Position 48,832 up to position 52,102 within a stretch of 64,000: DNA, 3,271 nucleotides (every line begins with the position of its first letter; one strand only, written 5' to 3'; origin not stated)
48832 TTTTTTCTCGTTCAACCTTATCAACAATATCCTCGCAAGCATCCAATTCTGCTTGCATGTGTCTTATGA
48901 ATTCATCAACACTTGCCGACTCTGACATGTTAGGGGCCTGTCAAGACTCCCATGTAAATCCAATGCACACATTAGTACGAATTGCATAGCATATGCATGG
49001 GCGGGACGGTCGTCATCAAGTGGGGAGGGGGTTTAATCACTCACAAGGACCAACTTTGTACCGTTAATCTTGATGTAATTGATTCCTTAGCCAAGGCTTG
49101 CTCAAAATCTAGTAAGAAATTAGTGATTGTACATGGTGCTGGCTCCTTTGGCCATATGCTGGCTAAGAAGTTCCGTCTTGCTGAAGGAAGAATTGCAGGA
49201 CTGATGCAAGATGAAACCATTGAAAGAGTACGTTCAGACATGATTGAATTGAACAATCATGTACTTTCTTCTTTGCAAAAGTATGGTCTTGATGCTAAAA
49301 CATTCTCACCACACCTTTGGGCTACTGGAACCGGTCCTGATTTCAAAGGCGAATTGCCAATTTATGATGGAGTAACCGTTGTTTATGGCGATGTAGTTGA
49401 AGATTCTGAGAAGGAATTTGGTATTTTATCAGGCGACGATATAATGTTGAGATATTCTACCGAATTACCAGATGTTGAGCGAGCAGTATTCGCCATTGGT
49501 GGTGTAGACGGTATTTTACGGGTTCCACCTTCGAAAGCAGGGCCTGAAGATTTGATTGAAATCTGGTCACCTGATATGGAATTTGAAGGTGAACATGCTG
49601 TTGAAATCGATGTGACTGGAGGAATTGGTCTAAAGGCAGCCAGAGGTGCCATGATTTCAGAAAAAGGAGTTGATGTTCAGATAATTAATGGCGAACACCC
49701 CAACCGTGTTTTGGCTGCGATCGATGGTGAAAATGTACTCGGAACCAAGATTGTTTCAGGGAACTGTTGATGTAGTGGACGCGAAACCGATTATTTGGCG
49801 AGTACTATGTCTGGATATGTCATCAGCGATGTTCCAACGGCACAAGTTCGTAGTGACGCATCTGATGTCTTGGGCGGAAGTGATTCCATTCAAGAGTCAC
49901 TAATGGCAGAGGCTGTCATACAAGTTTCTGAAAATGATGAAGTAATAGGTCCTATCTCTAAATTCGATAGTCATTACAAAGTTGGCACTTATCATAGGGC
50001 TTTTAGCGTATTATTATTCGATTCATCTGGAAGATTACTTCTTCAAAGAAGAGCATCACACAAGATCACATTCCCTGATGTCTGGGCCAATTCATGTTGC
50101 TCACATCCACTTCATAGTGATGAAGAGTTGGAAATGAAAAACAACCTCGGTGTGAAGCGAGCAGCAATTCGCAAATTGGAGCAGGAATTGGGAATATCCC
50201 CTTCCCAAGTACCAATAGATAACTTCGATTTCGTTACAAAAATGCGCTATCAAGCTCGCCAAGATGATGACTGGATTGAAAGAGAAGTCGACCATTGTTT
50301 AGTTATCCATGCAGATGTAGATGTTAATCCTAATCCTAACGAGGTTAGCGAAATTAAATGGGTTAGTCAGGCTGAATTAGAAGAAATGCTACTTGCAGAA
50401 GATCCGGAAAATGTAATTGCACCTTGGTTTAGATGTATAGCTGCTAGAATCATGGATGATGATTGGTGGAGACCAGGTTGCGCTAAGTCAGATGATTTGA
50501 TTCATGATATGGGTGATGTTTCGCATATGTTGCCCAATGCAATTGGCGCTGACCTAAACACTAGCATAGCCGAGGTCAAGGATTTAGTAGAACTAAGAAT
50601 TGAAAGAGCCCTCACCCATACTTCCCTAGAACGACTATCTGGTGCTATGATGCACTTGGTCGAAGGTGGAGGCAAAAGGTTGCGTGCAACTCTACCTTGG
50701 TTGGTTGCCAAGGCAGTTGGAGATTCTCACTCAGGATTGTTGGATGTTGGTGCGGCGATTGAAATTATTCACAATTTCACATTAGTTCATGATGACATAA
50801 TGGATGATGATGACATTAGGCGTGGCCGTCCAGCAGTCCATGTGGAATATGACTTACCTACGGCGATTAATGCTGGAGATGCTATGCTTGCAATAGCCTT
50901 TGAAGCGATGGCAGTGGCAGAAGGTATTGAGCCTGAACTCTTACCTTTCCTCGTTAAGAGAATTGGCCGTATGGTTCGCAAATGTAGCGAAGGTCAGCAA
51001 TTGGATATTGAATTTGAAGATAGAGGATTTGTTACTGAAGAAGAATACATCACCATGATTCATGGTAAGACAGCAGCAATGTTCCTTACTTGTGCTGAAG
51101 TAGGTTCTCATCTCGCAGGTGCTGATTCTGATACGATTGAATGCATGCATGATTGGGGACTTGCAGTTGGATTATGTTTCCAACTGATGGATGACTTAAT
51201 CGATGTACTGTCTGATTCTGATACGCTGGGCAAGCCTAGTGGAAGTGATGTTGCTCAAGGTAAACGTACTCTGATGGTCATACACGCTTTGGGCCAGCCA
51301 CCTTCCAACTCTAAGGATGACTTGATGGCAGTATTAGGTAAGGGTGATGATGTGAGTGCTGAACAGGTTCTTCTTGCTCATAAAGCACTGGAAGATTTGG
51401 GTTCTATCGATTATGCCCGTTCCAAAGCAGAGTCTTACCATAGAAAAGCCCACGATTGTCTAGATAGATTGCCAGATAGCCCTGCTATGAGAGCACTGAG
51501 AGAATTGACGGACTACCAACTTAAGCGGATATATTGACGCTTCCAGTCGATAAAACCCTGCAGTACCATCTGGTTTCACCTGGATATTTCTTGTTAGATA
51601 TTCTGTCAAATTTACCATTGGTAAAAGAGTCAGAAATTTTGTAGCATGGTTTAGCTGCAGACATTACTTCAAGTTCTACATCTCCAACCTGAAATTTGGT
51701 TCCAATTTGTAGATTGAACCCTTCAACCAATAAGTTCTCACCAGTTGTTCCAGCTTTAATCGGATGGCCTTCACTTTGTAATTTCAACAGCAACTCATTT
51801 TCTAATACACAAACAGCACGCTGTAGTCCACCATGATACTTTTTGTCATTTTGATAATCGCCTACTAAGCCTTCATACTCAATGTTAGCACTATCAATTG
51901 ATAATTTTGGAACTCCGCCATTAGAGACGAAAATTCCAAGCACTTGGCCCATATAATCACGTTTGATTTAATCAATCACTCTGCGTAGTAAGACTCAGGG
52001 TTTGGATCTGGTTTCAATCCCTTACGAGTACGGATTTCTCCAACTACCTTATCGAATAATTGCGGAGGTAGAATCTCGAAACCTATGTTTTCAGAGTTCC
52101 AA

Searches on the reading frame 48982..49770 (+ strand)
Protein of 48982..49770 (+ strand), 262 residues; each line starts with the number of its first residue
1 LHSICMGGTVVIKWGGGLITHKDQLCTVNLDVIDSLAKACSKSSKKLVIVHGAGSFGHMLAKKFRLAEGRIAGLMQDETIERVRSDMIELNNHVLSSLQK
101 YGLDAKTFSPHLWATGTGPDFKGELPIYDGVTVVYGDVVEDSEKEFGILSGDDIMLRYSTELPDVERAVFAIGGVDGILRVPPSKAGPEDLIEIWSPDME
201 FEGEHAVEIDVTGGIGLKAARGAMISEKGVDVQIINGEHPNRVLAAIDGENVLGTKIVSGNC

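Call 82: search_protein_families(library=pfam, proteins=[window:48982-49770:+], max_evalue=0.001)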
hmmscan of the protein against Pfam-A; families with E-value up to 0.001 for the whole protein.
window:48982-49770:+ (262 aa): 1 family
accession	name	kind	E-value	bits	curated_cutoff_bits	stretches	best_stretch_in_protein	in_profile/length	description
PF00696.33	AA_kinase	-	1.4e-15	58.1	24.9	1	9-236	2-234/234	Amino acid kinase family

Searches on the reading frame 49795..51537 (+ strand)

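Call 3: search_protein_families(library=pfam, proteins=[window:49795-51537:+])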
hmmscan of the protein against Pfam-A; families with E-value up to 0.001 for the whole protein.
window:49795-51537:+ (580 aa): 2 families
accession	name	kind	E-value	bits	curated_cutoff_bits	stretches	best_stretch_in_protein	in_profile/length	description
PF00348.22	polyprenyl_synt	-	4.4e-63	213.3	27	1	280-518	3-238/251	Polyprenyl synthetase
PF00293.34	NUDIX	-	4.4e-15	56.3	21.1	1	66-205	2-128/134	NUDIX domain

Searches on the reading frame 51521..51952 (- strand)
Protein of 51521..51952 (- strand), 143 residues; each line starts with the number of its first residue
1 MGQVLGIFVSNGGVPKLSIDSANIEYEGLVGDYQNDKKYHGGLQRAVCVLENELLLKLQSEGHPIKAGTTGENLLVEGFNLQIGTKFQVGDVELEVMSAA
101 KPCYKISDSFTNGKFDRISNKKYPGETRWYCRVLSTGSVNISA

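Call 3: search_protein_families(library=pfam, proteins=[window:51521-51952:-])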
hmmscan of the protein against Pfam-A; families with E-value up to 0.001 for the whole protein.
window:51521-51952:- (143 aa): 1 family
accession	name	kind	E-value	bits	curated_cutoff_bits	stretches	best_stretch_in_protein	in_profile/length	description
PF03473.23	MOSC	-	3e-18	66.4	22.7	1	36-140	1-114/120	MOSC domain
